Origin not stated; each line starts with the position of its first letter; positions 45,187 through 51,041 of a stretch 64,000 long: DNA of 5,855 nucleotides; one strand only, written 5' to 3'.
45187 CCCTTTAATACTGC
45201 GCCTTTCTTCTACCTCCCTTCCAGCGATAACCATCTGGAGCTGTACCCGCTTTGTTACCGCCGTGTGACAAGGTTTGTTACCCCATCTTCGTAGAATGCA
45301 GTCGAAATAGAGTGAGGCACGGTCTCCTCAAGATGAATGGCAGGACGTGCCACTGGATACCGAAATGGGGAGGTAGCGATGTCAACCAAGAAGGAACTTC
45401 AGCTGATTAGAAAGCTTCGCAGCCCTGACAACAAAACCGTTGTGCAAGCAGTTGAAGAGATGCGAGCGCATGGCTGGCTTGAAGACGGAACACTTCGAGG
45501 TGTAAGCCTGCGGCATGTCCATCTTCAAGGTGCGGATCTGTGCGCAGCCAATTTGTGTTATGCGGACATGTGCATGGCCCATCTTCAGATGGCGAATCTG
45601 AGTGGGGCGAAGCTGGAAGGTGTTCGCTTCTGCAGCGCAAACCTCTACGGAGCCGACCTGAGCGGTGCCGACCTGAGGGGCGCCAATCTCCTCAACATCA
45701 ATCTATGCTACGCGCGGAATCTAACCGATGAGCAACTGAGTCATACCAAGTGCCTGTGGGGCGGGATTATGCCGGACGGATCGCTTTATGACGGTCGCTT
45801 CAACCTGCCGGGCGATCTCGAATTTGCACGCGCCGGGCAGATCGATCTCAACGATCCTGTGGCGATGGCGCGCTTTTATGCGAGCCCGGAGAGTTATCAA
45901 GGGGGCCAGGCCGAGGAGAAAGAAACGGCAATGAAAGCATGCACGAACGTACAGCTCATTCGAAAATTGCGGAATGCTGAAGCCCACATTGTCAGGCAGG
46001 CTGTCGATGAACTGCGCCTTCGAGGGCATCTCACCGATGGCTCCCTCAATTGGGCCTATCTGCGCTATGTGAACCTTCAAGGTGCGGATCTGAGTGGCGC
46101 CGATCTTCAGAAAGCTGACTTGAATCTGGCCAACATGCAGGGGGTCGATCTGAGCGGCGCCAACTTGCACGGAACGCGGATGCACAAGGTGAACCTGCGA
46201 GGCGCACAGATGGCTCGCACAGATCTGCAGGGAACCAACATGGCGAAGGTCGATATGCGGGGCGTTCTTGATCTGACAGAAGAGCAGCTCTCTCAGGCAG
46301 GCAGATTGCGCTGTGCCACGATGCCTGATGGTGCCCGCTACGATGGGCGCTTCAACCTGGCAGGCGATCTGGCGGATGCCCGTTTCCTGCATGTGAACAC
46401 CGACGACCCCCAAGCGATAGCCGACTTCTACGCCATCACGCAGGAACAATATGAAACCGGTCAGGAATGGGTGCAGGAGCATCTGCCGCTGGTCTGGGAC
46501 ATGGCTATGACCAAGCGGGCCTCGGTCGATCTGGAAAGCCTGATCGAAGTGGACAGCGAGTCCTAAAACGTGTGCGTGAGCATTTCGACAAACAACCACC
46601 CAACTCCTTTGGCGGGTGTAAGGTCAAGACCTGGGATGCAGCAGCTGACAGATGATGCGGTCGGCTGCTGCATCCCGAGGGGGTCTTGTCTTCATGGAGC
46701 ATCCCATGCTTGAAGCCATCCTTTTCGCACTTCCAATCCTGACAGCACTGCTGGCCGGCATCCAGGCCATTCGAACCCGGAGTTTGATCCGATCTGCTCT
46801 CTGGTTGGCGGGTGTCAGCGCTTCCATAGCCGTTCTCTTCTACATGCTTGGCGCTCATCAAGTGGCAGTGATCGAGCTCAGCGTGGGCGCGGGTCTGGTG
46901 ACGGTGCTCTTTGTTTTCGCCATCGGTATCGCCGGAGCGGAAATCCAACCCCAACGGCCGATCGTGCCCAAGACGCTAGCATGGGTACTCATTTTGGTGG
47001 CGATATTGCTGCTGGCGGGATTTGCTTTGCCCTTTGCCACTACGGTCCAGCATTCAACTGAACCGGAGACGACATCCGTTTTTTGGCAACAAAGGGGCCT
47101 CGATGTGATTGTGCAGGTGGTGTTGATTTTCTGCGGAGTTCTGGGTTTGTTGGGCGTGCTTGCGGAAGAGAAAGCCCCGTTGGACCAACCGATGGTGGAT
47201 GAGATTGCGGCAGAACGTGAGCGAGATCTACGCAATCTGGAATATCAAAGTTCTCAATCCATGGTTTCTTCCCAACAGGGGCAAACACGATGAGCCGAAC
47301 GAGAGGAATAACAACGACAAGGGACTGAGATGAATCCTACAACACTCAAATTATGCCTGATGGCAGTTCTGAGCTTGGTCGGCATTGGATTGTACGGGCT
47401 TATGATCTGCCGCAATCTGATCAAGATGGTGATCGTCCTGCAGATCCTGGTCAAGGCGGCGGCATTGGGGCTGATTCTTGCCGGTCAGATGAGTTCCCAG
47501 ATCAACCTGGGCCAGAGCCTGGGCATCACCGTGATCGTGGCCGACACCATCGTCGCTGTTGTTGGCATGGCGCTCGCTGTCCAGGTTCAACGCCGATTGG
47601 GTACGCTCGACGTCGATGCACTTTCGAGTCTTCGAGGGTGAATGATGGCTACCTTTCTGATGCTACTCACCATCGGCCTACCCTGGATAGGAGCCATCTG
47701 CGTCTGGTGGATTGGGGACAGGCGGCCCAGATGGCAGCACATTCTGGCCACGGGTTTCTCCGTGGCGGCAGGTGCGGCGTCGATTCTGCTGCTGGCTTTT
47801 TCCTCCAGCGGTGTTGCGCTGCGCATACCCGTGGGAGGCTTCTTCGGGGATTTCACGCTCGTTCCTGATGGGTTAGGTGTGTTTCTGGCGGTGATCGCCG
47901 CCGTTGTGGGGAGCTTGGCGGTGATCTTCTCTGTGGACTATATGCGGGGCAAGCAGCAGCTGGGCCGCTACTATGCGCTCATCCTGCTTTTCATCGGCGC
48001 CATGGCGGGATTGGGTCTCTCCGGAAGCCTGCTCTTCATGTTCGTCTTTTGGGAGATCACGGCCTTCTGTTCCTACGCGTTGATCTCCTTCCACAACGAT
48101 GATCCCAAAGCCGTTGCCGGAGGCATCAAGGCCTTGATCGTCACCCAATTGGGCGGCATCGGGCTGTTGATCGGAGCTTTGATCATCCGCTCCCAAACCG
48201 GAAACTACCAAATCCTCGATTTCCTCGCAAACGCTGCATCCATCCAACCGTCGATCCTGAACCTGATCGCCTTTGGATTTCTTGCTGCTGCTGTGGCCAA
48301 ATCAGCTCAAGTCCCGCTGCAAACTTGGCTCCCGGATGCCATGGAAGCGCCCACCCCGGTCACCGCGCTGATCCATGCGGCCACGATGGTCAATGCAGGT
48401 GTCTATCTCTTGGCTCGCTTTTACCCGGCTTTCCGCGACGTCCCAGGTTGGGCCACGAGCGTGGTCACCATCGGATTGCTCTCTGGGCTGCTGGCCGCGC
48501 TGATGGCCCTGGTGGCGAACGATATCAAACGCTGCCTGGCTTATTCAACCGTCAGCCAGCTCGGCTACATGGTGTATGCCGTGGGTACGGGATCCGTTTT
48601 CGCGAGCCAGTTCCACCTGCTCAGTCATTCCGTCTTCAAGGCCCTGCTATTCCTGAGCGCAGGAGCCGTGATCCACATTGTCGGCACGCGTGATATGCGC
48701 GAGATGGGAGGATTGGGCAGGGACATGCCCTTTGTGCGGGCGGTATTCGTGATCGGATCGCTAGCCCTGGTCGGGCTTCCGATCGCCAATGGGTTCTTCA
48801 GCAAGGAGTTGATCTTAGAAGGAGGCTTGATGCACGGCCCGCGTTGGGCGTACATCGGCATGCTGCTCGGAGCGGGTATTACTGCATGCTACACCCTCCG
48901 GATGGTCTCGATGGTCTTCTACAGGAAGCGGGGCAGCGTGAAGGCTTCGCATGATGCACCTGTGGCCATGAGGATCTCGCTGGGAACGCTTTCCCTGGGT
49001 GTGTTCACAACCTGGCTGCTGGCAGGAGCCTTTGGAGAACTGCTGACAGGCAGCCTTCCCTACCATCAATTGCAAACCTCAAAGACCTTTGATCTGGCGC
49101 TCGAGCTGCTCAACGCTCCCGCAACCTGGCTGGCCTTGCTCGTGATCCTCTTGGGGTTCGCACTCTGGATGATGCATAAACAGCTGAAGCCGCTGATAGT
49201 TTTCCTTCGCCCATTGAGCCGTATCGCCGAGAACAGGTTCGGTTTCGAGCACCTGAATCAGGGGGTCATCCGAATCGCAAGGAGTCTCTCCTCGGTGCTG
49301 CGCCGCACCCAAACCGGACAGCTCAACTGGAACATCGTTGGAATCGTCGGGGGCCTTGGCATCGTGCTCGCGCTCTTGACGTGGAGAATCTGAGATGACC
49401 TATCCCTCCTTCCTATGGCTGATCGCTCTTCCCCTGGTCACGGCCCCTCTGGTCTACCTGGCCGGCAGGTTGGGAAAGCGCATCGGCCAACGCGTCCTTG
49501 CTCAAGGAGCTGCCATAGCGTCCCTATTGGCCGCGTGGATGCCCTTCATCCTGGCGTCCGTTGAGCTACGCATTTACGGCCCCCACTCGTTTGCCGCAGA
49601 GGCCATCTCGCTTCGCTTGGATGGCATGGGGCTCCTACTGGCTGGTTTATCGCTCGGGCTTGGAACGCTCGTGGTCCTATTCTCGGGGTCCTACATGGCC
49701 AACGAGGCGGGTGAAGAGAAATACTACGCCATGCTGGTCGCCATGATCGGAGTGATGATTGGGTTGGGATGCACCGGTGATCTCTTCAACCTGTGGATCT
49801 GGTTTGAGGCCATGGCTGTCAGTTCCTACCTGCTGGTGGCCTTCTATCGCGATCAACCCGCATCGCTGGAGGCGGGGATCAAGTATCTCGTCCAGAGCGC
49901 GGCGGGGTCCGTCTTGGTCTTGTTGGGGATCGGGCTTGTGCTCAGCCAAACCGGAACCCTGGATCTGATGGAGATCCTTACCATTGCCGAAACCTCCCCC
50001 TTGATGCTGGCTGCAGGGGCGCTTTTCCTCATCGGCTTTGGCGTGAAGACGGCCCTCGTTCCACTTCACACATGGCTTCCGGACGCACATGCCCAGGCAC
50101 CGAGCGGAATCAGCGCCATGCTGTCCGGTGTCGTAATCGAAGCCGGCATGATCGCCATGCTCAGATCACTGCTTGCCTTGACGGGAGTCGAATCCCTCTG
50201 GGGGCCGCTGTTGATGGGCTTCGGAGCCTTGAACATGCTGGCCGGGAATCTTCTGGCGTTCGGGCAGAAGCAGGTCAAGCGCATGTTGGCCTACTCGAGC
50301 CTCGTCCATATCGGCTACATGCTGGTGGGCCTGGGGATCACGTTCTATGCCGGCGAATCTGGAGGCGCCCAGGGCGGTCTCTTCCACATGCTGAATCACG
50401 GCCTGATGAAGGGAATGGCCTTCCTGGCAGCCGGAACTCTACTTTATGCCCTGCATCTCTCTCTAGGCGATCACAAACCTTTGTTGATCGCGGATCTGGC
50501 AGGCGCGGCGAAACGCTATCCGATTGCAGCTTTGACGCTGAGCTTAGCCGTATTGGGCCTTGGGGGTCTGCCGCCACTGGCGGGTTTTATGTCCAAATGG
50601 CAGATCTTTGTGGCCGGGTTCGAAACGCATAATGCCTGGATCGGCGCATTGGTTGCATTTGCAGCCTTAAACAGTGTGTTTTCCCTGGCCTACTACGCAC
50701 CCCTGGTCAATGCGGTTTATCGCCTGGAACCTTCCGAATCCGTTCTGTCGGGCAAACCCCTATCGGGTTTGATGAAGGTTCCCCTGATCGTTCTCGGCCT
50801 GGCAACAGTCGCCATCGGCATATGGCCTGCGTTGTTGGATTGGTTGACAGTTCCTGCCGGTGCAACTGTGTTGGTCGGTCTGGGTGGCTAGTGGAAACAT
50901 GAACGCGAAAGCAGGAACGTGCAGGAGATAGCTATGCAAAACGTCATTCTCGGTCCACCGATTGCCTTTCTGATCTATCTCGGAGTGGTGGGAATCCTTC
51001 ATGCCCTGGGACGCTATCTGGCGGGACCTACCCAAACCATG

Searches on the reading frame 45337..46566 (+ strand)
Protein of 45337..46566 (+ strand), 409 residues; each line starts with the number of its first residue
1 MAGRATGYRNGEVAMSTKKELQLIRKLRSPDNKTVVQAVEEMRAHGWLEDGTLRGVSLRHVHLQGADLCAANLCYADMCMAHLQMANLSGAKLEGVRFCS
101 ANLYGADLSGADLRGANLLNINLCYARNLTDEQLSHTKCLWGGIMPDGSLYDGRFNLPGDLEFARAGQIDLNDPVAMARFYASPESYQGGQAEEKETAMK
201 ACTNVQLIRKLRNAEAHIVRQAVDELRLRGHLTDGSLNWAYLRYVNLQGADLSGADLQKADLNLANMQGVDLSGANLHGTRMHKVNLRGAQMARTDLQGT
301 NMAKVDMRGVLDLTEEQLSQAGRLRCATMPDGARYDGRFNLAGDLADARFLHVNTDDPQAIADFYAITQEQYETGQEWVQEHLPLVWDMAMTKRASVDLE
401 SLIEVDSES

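Call 29: search_protein_families(library=pfam, proteins=[window:45337-46566:+], max_evalue=0.00001)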
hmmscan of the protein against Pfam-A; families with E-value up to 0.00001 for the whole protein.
window:45337-46566:+ (409 aa): 3 families
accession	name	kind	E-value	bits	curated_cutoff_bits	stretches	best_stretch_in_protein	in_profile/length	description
PF00805.28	Pentapeptide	-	3e-39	132.6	20.2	3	83-118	3-38/40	Pentapeptide repeats (8 copies)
PF13599.13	Pentapeptide_4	-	1.4e-11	44.7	38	0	245-309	6-70/78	Pentapeptide repeat region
PF13576.12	Pentapeptide_3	-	2.2e-07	31.4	27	0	244-284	3-46/48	Pentapeptide repeats (9 copies)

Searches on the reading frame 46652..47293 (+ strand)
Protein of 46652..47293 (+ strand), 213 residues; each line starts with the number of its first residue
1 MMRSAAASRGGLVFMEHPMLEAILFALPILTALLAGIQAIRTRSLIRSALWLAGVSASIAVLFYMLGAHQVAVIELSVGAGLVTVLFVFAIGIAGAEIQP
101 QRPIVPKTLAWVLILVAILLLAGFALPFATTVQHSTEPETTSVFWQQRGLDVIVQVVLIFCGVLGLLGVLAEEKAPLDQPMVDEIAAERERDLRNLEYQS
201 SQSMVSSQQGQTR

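Call 29: search_protein_families(library=pfam, proteins=[window:46652-47293:+], max_evalue=0.00001)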
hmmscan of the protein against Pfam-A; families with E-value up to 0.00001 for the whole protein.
window:46652-47293:+ (213 aa): 2 families
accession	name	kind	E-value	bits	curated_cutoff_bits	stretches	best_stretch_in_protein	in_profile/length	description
PF00499.25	Oxidored_q3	-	5.7e-13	49.3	33.2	1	37-142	3-111/146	NADH-ubiquinone/plastoquinone oxidoreductase chain 6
PF13244.11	MbhD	-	3.4e-08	34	27.2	1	31-91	2-62/67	MBH, subunit D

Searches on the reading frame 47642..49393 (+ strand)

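Call 29: search_protein_families(library=pfam, proteins=[window:47642-49393:+], max_evalue=0.00001)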
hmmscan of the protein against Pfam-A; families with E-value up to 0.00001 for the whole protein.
window:47642-49393:+ (583 aa): 2 families
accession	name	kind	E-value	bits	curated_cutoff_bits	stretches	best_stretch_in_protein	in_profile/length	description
PF00361.26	Proton_antipo_M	-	1.9e-71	241.1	21.5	1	127-413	1-293/294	NADH:quinone oxidoreductase/Mrp antiporter, TM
PF00662.26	Proton_antipo_N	-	1.3e-07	31.8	24.5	1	62-111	2-51/51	NADH-Ubiquinone oxidoreductase (complex I), chain 5 N-terminus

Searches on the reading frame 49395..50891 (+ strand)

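Call 29: search_protein_families(library=pfam, proteins=[window:49395-50891:+], max_evalue=0.00001)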
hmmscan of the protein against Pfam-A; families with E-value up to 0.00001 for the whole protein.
window:49395-50891:+ (498 aa): 1 family
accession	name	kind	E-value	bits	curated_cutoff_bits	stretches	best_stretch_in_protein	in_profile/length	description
PF00361.26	Proton_antipo_M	-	5.1e-65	220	21.5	1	128-423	2-290/294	NADH:quinone oxidoreductase/Mrp antiporter, TM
